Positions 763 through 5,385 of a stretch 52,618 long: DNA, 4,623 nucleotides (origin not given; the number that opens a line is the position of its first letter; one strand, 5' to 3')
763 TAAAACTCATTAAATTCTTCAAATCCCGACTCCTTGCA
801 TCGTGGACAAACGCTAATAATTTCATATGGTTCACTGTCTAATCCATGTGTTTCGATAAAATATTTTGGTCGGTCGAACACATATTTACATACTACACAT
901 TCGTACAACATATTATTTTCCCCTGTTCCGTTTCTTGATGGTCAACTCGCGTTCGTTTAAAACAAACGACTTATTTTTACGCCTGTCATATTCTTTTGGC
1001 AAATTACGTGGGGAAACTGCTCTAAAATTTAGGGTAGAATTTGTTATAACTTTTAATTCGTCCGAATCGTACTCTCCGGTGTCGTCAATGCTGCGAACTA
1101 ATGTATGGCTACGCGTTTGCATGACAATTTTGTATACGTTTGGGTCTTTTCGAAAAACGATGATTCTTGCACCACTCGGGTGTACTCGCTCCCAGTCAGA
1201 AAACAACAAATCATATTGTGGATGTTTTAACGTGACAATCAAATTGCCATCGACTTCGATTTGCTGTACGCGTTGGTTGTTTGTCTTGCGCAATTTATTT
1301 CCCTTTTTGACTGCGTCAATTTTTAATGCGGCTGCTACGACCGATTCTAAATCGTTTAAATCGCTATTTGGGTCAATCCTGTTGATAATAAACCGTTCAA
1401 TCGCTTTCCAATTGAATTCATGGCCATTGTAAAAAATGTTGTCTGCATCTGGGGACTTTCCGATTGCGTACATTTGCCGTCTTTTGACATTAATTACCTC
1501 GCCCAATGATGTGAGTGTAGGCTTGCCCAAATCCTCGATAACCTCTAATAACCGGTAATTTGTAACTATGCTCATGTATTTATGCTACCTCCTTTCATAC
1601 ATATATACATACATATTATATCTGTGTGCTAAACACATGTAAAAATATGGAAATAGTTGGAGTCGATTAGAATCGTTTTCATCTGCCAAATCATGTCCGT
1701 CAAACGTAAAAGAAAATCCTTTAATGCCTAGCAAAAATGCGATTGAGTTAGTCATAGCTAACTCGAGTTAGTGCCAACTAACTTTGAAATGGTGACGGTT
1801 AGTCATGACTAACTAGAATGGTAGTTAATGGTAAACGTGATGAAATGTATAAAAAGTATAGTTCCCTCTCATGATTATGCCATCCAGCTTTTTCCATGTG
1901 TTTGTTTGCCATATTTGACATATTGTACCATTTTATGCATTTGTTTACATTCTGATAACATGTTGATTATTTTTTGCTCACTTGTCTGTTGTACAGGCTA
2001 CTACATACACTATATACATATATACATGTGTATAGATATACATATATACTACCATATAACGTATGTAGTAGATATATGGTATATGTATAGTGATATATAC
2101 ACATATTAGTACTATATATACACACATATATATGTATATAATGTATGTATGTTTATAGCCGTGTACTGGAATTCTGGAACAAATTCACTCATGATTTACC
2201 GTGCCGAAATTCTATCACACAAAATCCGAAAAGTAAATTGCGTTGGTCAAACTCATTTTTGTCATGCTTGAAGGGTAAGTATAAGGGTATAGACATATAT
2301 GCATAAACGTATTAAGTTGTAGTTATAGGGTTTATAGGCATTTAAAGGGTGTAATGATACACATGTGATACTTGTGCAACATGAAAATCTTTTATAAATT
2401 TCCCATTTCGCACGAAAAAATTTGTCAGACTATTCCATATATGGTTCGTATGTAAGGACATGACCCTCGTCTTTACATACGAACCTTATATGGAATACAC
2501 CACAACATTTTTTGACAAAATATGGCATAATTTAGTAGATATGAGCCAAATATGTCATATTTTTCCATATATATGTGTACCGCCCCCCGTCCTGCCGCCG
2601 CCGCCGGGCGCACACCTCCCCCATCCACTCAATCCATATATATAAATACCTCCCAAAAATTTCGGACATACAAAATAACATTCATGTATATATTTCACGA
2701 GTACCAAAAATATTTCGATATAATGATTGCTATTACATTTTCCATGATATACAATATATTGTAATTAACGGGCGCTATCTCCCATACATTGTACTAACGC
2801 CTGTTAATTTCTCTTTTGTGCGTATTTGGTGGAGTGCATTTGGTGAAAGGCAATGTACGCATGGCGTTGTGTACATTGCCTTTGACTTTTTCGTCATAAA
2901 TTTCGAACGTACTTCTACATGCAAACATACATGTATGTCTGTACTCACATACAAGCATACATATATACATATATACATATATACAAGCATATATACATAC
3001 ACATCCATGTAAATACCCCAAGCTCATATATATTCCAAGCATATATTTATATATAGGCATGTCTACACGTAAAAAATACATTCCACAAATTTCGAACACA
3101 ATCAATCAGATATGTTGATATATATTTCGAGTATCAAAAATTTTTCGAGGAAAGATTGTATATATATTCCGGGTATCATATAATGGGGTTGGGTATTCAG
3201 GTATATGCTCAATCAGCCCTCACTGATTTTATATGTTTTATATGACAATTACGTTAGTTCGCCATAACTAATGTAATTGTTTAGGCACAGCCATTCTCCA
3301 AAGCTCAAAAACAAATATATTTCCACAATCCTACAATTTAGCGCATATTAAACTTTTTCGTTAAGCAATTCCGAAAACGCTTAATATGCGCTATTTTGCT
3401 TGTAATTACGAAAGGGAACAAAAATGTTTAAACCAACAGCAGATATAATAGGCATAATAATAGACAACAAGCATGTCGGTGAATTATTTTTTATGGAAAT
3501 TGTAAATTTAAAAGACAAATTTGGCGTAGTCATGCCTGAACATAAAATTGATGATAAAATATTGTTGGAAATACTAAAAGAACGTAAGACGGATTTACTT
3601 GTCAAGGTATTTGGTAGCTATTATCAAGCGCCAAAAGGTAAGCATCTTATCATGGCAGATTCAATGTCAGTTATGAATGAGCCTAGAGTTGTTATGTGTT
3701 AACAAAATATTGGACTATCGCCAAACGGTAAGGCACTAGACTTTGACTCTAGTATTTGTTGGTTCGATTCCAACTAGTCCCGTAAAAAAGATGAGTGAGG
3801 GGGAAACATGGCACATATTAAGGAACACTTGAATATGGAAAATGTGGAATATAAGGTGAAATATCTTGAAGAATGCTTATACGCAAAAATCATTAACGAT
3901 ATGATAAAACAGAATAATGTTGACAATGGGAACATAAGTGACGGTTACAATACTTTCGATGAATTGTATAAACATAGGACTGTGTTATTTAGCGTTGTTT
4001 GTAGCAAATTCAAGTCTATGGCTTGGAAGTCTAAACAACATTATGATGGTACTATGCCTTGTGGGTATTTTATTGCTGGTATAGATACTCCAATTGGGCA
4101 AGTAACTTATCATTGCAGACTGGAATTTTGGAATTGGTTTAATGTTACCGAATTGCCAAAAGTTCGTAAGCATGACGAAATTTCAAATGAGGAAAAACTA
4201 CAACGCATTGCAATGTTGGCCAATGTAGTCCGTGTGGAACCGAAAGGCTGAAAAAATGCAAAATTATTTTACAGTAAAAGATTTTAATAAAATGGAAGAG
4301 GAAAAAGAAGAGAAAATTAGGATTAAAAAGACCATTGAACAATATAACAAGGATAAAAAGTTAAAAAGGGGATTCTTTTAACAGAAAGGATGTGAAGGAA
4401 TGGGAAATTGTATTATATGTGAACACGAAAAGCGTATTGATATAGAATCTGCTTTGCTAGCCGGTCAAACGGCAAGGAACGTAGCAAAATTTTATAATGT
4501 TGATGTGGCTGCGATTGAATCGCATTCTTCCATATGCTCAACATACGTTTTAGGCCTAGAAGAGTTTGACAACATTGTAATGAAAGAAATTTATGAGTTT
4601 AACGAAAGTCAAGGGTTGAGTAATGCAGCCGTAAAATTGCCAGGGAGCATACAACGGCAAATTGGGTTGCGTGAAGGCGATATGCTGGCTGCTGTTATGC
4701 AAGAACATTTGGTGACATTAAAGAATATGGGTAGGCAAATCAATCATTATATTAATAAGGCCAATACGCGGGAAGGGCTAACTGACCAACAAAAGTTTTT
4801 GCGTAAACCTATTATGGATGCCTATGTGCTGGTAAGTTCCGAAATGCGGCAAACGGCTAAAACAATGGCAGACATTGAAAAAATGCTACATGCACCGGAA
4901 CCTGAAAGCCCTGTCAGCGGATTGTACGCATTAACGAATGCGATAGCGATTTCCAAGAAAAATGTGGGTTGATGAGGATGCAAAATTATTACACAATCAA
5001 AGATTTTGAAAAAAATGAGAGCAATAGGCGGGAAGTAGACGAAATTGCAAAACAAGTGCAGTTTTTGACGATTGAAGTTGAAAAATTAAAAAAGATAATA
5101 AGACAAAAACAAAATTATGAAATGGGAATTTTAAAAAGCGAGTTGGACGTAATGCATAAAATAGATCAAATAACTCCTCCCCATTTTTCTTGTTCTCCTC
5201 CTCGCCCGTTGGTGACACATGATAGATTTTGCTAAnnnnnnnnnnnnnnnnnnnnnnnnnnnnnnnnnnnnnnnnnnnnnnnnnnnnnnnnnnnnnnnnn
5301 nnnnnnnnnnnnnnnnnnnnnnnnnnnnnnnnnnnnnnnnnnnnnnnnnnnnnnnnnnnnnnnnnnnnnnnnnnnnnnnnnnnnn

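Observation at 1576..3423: A 1.85-kb ORF-free, repeat-laden region between the divergent early and late gene blocks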

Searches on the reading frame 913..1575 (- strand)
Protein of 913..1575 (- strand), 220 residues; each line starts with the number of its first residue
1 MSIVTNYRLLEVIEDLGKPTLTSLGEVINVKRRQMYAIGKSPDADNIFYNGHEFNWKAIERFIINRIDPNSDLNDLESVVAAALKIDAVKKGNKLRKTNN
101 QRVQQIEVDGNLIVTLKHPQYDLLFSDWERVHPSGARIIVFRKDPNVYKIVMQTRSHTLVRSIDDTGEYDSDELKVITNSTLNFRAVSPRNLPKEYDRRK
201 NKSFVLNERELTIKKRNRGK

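Call 12: search_protein_families(library=phrogs, proteins=[window:913-1575:-], max_evalue=0.01)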
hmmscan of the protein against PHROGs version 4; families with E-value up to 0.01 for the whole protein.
window:913-1575:- (220 aa): 0 families

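Call 13: search_protein_families(library=pfam, proteins=[window:913-1575:-], max_evalue=0.01)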
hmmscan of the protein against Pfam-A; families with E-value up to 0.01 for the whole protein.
window:913-1575:- (220 aa): 0 families

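Call 14: find_related_loci(query=window:913-1575:-, collection=viral_contigs, flank=8000)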
Query window:913-1575:- (220 aa) in viral_contigs; peptide patterns used: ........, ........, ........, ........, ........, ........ (x = any residue, [..] = any of these).
8 stretches matched a pattern; 3 encode a relative of the query (tblastn E <= 1e-3); 3 distinct loci.
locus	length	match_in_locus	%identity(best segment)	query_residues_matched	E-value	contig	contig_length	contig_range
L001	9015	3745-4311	35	9-205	4e-35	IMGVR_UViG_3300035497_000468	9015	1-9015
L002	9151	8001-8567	35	9-205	4e-35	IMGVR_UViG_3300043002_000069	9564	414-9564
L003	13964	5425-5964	35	11-199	1e-34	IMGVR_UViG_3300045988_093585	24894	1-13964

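Call 34: find_homologous_proteins(query=window:913-1575:-)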
Query window:913-1575:- (220 aa): 1 proteins with E <= 0.001 among 251 candidates.
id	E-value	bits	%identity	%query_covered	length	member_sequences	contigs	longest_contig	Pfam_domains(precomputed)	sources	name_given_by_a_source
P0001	8.7e-140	481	100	100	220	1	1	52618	-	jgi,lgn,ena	-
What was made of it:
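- Tried and rejected: The word-indexed search for the flanking 220-aa protein found only itself (call 34).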

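Call 103: search_protein_representatives(protein=window:913-1575:-)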
Query: 220 residues. Proteins with E-value up to 0.001 (for the whole library): 58; up to 1e-10: 22; up to 1e-30: 2. The best 58 are listed.
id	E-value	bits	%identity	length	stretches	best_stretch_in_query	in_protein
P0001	2.8e-140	481.2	100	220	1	1-220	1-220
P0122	3.6e-31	124.8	38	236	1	4-192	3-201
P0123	1.5e-29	119.5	33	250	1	6-202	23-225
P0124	3.8e-29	118.2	38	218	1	16-205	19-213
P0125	2.6e-28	115.4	36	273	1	9-207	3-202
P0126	2.3e-22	96.0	33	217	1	7-195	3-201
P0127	1.7e-21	93.2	35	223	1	8-197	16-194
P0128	2.5e-21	92.6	35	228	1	8-200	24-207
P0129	4.2e-21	91.9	34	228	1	8-199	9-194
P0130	1.1e-18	84.0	34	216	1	6-198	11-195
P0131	1.0e-17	80.8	33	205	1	20-208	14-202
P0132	5.0e-17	78.6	29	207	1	3-192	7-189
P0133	4.8e-16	75.4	31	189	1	8-201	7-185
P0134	1.9e-15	73.4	28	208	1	15-195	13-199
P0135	4.9e-15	72.1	31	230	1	9-210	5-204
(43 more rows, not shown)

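Call 128: search_solved_structures(query=A4, max_evalue=1)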
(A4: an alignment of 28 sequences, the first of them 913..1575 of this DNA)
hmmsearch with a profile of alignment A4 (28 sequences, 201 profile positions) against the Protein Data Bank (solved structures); distinct sequences matched with E-value up to 1: 1.
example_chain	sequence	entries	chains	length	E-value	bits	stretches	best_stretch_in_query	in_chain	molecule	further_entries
6gsm_q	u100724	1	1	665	0.2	14.5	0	8-79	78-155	Eukaryotic translation initiation factor 3 subunit C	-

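Call 131: predict_structure(alignment_id=A4)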
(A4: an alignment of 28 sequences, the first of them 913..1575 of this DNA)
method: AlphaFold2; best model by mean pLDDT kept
length: 220 residues; sequences in the alignment: 28
mean_pLDDT: 89.9   pTM: 0.58
mean pLDDT of the five models: 89.9, 89.8, 88.1, 87.0, 86.5
residues with pLDDT >= 90: 168; 70-90: 32; 50-70: 14; < 50: 6
segments of 3 or more residues with pLDDT < 50: 1-4
pLDDT, mean of each block of 10 residues (from residue 1): 64 97 97 96 84 93 95 95 96 65 87 95 93 96 96 97 97 97 96 94 73 72
secondary structure, 60 per line:
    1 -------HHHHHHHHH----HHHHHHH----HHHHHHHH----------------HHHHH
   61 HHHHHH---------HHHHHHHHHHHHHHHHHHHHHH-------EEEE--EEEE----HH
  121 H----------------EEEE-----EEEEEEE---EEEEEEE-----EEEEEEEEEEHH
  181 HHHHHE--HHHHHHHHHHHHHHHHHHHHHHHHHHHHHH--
elements in order: H8-16 H21-27 H32-39 H56-66 H76-97 E105-108 E111-114 E138-141 E147-153 E157-163 E169-178 H179-185 H189-218

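Call 133: fold_search(model_id=the predicted structure, library=pdb)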
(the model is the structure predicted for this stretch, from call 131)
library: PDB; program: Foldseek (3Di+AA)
matches with E <= 10: 454; with E <= 0.001: 0
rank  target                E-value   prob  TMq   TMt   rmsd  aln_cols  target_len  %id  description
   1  8usy_B                2.2e-01  0.10  0.13  0.14  15.2       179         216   11  HIV-1 Integrase F185H N222K Complexed with Allosteric Inhibitor BI-D (released 2025-03-19)
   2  3fb9_B                3.3e-01  0.84  0.19  0.43   3.0        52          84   15  The crystal structure of the protein with unknown function from Streptococcus pneumoniae TIGR4 (released 2008-12-23)
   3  8fnl_A                4.1e-01  0.12  0.13  0.11  14.9       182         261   13  Structure of E138K/Q148K HIV-1 intasome with Dolutegravir bound (released 2023-08-09)
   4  4n4g                  4.1e-01  0.10  0.16  0.16  16.3       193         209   10  Crystal structure of the Bromo-PWWP of the mouse zinc finger MYND-type containing 11 isoform alpha (released 2014-03-05)
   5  8fnn_A                4.4e-01  0.10  0.13  0.12  14.7       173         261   13  Structure of E138K/G140A/Q148K HIV-1 intasome with Dolutegravir bound (released 2023-08-09)
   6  6puz_B                4.6e-01  0.11  0.13  0.12  14.2       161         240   10  Structure of HIV cleaved synaptic complex (CSC) intasome bound with magnesium and INSTI XZ446 (compound 4f) (released 2020-02-12)
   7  8fnd_B                5.2e-01  0.12  0.15  0.13  14.3       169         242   11  Structure of E138K HIV-1 intasome with Dolutegravir bound (released 2023-08-09)
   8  3fb9_A                5.5e-01  0.72  0.19  0.41   3.5        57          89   10  The crystal structure of the protein with unknown function from Streptococcus pneumoniae TIGR4 (released 2008-12-23)
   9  6puz_A                6.2e-01  0.11  0.13  0.12  13.7       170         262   11  Structure of HIV cleaved synaptic complex (CSC) intasome bound with magnesium and INSTI XZ446 (compound 4f) (released 2020-02-12)
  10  8fnm_A                6.2e-01  0.08  0.13  0.12  14.8       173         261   13  Structure of G140A/Q148K HIV-1 intasome with Dolutegravir bound (released 2023-08-09)
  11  6v8i_AG               6.2e-01  0.06  0.12  0.05  18.7       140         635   14  Composite atomic model of the Staphylococcus aureus phage 80alpha baseplate (released 2020-03-04)
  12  7emf_0                6.9e-01  0.02  0.10  0.09  15.6       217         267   14  Human Mediator (deletion of MED1-IDR) in a Tail-extended conformation (released 2021-05-05)
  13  8fnp_A                7.3e-01  0.07  0.13  0.11  16.9       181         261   14  Structure of E138K/G140S/Q148H HIV-1 intasome with Dolutegravir bound (released 2023-08-09)
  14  5efv_B                7.3e-01  0.04  0.14  0.05  26.2       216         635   12  The host-recognition device of Staphylococcus aureus phage Phi11 (released 2016-05-25)
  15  5efv_A                7.8e-01  0.08  0.14  0.06  16.9       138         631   10  The host-recognition device of Staphylococcus aureus phage Phi11 (released 2016-05-25)
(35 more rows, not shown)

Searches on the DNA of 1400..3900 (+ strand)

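Call 9: search_dna_similar(query=window:1576-3423:+, collection=phages, mode=distant, max_rows=30)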
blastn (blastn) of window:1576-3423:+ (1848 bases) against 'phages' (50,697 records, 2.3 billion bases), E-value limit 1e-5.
No match.

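Call 22: search_rna_families(source=window, start=1400, end=3900, threshold=evalue, max_evalue=10)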
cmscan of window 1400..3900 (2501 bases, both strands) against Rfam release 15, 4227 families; matches with E-value up to 10: 43.
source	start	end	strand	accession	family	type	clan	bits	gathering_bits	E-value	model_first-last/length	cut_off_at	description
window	3711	3782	+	RF00005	tRNA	Gene; tRNA;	CL00001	59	29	1.3e-11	1-71/71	no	tRNA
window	2936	3002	-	RF04217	mir-297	Gene; miRNA;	-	42.9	90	9e-06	1-71/71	no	mir-297 microRNA precursor family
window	2069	2135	-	RF04217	mir-297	Gene; miRNA;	-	36.3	90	0.00038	1-71/71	no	mir-297 microRNA precursor family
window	2087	2156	-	RF04323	Pestivirus-3UTR-SLIV-SLII-BVDV-1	Gene; sRNA;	CL00151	29.3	90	0.82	1-128/128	no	Pestivirus 3' UTR SLIV and SLII bovine viral diarrhea virus (BVDV-1)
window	3712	3783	-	RF04354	Plastid-ycf2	Cis-reg;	-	29.1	65.7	0.0025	1-75/75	no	Plastid-ycf2 5UTR RNA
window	2001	2068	-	RF04176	mir-3149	Gene; miRNA;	-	28.8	100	0.011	1-83/83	no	mir-3149 microRNA precursor family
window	2917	2990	-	RF04154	mir-1277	Gene; miRNA;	-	27.8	81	0.022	1-78/78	no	mir-1277 microRNA precursor family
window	1998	2071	-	RF04161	mir-3688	Gene; miRNA;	-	26.8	84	0.014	1-88/88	no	mir-3688 microRNA precursor family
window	2002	2059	-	RF04217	mir-297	Gene; miRNA;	-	26.8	90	0.076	1-71/71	no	mir-297 microRNA precursor family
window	1995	2072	-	RF04154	mir-1277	Gene; miRNA;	-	26.6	81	0.044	1-78/78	no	mir-1277 microRNA precursor family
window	2931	2993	+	RF04217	mir-297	Gene; miRNA;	-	26.5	90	0.09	1-71/71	no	mir-297 microRNA precursor family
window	2085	2166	+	RF04176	mir-3149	Gene; miRNA;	-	26.4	100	0.044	1-83/83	no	mir-3149 microRNA precursor family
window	2926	2997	-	RF04052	mir-466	Gene; miRNA;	-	25.3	85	0.065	1-80/80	no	mir-466 microRNA precursor family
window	2434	2493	+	RF04246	MIR169_8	Gene; miRNA;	CL00098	24.6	107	0.13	1-137/137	no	MIR169_8 microRNA precursor family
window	2412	2515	-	RF04228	MIR6140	Gene; miRNA;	-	24.3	140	0.15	1-165/165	no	MIR6140 microRNA precursor family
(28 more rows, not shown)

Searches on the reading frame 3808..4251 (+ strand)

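Call 12: search_protein_families(library=phrogs, proteins=[window:3808-4251:+], max_evalue=0.01)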
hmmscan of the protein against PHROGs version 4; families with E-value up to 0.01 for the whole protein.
window:3808-4251:+ (147 aa): 3 families
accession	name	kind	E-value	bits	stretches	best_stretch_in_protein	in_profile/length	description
phrog_3392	-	unknown function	6.5e-36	125.7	1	31-123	197-289/310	-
phrog_3769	-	unknown function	1.2e-21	78.3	1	36-136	58-159/186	-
phrog_21846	-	unknown function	2e-18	67.6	2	73-140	282-349/354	-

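Call 13: search_protein_families(library=pfam, proteins=[window:3808-4251:+], max_evalue=0.01)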
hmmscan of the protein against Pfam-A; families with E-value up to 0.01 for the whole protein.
window:3808-4251:+ (147 aa): 1 family
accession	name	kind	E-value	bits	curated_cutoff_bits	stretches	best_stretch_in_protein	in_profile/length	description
PF25311.1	WDGH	-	1.1e-30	106.2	27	1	41-135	1-95/97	WDGH domain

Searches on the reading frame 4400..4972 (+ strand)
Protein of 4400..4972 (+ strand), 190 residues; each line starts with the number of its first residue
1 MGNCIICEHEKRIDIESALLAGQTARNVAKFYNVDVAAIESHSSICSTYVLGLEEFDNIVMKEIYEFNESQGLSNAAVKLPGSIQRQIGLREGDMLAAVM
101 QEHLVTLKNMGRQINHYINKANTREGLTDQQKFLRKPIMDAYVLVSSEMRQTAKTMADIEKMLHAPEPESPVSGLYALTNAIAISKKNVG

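Call 12: search_protein_families(library=phrogs, proteins=[window:4400-4972:+], max_evalue=0.01)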
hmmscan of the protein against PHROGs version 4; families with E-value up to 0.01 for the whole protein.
window:4400-4972:+ (190 aa): 1 family
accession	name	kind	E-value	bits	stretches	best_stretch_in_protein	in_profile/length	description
phrog_10838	-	unknown function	0.0077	17.1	0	20-60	102-142/146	-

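Call 13: search_protein_families(library=pfam, proteins=[window:4400-4972:+], max_evalue=0.01)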
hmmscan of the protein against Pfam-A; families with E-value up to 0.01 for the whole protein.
window:4400-4972:+ (190 aa): 0 families

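Call 76: search_solved_structures(query=window:4400-4972:+, max_evalue=1)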
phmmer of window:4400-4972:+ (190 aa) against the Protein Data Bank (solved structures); distinct sequences matched with E-value up to 1: 3.
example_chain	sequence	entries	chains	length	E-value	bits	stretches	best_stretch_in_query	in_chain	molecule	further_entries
4ymj_A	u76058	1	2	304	0.2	15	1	51-167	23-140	NT-3 growth factor receptor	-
3v5q_A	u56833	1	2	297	0.21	14.9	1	51-167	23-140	NT-3 growth factor receptor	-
6kzc_A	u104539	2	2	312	0.24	14.7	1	51-167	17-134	NT-3 growth factor receptor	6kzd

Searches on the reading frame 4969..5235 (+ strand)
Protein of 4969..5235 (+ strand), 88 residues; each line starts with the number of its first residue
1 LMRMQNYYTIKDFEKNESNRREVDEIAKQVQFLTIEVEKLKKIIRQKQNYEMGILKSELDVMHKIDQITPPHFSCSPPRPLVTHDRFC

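Call 124: search_protein_families(library=pfam, proteins=[window:4969-5235:+], max_evalue=0.05)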
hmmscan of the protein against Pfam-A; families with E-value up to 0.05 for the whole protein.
window:4969-5235:+ (88 aa): 1 family
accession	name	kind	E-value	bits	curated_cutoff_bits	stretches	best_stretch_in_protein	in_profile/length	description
PF25785.1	TPR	-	0.0033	18.1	27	1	15-58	15-63/110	Nucleoprotein TPR-like domain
